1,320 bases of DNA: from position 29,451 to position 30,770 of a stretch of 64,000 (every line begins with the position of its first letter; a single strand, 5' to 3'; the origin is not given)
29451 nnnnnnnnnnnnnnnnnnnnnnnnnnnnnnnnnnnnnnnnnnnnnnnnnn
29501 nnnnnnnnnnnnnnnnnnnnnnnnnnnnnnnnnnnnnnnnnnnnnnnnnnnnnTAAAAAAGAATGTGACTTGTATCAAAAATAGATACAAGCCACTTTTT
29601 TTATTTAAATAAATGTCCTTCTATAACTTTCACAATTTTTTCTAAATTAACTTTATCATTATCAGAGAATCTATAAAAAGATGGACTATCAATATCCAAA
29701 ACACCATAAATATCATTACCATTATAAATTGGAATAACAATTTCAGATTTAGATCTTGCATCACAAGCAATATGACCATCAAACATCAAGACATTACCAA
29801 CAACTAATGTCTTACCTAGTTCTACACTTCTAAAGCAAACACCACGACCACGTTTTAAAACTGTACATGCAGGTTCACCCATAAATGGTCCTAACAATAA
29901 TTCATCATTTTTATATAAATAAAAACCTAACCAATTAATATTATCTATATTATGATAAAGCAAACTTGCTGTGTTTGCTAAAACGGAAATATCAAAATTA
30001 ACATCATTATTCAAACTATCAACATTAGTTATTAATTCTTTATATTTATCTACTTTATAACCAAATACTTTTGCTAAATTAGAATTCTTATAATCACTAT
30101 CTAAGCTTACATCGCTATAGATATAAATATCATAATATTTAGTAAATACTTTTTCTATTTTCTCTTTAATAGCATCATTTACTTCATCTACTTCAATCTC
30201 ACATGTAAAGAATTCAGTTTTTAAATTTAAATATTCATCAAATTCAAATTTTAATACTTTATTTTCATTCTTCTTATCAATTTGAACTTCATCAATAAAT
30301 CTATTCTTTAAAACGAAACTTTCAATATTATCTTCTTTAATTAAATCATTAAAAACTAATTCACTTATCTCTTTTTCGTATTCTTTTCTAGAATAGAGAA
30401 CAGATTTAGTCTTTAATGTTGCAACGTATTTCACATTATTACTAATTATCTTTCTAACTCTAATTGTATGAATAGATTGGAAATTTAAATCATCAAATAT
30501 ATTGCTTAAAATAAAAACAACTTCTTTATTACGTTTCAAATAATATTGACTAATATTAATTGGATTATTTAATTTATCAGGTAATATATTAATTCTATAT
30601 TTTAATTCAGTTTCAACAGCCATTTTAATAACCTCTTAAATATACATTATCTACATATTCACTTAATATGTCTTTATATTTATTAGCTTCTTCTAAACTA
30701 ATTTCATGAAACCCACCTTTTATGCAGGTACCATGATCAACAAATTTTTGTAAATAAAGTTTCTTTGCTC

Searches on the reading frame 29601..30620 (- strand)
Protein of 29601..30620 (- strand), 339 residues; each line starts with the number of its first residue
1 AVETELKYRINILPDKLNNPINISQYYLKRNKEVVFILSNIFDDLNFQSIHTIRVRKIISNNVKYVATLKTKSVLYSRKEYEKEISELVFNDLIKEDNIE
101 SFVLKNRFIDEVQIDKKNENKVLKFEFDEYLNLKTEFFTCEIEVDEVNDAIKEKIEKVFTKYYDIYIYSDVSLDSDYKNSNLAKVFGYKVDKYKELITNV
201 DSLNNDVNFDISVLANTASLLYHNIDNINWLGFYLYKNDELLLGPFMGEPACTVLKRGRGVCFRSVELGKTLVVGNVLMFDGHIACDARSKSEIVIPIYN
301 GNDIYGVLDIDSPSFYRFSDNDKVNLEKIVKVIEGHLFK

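Call 3: search_protein_families(library=pfam, proteins=[window:29601-30620:-], max_evalue=0.01)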
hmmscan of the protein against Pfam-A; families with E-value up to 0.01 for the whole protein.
window:29601-30620:- (339 aa): 2 families
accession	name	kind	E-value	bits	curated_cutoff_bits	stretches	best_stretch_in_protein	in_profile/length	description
PF01590.32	GAF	-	5.5e-05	24.2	22.4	1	241-332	35-128/133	GAF domain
PF13185.12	GAF_2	-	0.00078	20.1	28.6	1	233-327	24-125/136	GAF domain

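Call 4: search_protein_families(library=ncbifam, proteins=[window:29601-30620:-], max_evalue=0.01)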
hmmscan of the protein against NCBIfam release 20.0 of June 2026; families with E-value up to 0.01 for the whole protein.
window:29601-30620:- (339 aa): 0 families

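Call 61: search_solved_structures(query=window:29601-30620:-, max_evalue=0.01, show_alignments=1)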
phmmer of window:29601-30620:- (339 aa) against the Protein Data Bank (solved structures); distinct sequences matched with E-value up to 0.01: 10.
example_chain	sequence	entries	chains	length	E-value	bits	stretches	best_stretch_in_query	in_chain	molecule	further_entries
3ksf_A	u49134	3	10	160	1.4e-42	149.5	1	198-337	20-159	Putative uncharacterized protein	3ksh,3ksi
3ksg_A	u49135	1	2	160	3.5e-41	144.9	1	198-337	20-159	Putative uncharacterized protein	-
1vhm_A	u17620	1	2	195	4.1e-35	124.9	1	190-334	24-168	Protein yebR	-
5hl6_A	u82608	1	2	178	4.4e-33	118.3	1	193-337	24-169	Putative GAF sensor protein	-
8dgd_A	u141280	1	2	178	7.6e-33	117.5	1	193-334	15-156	GAF domain-containing protein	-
3mmh_A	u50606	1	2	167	1.3e-26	97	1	189-335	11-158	Methionine-R-sulfoxide reductase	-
1f5m_A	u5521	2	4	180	3.4e-25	92.4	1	194-334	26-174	GAF | UPF0067 GAF domain-containing protein YKL069W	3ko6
3rfb_A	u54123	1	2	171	7.8e-23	84.6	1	207-333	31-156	Putative uncharacterized protein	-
4mmn_A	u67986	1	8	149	5.9e-09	39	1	226-331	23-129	Putative uncharacterized protein Ta0848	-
4mn7_A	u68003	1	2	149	1.4e-07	34.4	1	226-331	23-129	Putative uncharacterized protein Ta0848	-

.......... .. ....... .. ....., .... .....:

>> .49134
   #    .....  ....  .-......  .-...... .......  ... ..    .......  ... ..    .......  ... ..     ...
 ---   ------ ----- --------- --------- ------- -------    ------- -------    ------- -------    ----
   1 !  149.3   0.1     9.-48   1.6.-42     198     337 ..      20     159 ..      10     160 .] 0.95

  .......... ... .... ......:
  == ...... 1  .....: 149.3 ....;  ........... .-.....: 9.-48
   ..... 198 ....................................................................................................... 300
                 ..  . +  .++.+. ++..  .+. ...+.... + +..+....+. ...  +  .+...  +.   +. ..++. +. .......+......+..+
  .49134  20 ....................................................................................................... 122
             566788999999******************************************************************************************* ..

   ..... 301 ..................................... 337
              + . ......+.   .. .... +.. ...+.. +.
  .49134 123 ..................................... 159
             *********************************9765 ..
